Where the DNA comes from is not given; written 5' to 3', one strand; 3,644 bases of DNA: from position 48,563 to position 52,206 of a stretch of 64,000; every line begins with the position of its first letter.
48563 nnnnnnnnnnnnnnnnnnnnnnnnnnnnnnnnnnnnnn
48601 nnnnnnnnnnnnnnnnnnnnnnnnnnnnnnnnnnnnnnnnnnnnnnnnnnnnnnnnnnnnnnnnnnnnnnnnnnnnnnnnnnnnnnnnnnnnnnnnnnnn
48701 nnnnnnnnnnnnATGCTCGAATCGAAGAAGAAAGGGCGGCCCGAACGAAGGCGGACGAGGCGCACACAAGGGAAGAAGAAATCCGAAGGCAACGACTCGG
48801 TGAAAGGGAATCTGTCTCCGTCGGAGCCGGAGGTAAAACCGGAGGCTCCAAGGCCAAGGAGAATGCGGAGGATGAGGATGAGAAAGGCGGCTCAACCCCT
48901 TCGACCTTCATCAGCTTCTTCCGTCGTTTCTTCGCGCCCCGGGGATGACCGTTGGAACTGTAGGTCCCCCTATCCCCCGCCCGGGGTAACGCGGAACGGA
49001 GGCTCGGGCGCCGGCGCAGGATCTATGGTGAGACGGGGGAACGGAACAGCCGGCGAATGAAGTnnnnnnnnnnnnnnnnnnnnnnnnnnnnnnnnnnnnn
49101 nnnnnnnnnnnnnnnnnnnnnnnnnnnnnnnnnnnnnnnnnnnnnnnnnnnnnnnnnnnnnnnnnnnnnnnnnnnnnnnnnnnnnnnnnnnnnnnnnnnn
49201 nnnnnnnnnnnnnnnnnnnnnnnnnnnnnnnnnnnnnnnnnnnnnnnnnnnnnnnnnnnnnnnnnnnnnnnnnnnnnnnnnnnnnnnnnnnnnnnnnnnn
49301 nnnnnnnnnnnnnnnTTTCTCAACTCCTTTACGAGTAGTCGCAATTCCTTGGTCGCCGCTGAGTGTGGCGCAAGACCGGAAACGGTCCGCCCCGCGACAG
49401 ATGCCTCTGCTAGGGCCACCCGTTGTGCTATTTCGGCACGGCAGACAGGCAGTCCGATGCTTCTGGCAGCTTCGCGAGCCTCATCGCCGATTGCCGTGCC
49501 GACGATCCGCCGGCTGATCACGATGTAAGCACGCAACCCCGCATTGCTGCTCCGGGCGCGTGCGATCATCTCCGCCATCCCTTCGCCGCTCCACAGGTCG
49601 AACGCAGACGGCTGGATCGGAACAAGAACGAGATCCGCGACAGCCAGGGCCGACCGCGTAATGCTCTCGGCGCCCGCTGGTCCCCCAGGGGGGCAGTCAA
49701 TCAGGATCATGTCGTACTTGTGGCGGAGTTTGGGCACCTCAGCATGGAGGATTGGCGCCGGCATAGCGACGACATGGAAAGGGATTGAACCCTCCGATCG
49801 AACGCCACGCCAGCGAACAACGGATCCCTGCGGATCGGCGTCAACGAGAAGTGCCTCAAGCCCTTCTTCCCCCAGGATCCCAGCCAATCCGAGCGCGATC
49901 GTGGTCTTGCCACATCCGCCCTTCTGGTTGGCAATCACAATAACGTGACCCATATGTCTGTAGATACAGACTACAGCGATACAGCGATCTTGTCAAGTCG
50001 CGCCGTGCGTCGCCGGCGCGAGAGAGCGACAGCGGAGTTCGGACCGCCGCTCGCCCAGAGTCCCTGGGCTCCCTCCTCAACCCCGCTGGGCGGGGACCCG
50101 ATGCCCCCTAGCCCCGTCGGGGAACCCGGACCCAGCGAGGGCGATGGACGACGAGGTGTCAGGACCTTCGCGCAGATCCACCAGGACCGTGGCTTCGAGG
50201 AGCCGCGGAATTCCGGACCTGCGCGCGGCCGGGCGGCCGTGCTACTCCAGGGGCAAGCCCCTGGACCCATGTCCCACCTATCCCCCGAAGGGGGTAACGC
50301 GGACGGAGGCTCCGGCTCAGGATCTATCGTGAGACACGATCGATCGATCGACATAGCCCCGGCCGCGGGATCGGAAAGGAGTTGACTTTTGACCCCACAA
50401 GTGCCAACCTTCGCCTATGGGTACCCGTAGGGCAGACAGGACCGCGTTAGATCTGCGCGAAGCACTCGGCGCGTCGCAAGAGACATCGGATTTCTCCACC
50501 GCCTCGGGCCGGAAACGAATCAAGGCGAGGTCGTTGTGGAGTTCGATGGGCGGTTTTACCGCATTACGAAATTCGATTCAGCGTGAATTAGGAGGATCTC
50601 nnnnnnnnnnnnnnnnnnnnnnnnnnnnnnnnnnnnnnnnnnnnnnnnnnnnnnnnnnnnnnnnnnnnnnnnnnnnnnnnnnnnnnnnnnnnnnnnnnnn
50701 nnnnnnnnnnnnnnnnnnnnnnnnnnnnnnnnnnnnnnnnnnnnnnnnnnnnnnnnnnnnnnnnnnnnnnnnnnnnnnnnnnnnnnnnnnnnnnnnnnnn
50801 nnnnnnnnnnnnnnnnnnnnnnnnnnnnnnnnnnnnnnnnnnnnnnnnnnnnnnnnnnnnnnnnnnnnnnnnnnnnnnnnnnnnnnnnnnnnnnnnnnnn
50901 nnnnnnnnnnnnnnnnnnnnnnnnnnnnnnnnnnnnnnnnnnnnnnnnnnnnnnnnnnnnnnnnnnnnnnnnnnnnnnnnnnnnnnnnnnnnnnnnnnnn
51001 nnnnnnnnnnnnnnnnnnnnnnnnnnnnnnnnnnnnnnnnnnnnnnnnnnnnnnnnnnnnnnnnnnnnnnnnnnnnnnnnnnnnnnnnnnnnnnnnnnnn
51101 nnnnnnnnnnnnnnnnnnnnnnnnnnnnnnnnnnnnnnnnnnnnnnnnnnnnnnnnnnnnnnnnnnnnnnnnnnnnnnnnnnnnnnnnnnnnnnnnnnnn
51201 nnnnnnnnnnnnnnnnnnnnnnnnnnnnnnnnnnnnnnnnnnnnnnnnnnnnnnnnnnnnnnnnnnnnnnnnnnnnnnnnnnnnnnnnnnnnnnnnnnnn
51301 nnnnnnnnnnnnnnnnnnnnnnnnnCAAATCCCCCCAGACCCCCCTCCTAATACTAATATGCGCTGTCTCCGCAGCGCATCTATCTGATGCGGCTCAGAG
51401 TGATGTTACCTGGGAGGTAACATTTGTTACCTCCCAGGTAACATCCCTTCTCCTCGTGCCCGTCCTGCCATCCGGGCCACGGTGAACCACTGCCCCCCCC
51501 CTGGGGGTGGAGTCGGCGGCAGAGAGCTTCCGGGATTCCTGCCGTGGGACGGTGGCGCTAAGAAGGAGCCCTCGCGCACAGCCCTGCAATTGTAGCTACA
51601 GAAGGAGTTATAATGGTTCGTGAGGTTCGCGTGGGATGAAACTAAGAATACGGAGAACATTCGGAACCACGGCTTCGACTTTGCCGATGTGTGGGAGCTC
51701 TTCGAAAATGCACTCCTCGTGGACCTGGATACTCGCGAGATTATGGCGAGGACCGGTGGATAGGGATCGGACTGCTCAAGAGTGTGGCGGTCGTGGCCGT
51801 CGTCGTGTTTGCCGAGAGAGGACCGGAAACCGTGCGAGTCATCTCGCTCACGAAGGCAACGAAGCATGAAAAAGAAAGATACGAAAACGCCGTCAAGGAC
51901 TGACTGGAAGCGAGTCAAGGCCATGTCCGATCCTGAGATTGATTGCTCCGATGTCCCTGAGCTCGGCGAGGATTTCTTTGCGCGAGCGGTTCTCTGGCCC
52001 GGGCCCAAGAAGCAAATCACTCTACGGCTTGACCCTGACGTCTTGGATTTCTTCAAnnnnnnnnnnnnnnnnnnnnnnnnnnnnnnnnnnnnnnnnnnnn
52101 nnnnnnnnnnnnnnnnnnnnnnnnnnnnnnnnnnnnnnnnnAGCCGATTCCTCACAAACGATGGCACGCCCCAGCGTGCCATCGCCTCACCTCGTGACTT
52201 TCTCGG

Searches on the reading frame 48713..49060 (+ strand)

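Call 16: search_protein_families(library=pfam, proteins=[window:48713-49060:+], max_evalue=1)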
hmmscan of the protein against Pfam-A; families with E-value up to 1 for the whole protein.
window:48713-49060:+ (115 aa): 1 family
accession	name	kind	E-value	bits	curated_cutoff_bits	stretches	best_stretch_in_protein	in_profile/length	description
PF13025.11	DUF3886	-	0.084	13.5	25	1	2-39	27-64/68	Protein of unknown function (DUF3886)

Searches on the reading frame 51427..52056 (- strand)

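Call 16: search_protein_families(library=pfam, proteins=[window:51427-52056:-], max_evalue=1)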
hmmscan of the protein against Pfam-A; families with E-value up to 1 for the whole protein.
window:51427-52056:- (209 aa): 1 family
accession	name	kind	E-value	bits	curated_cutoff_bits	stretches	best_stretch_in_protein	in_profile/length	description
PF17973.7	bMG10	-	0.11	13.2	26.2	1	96-171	48-123/131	Bacterial Alpha-2-macroglobulin MG10 domain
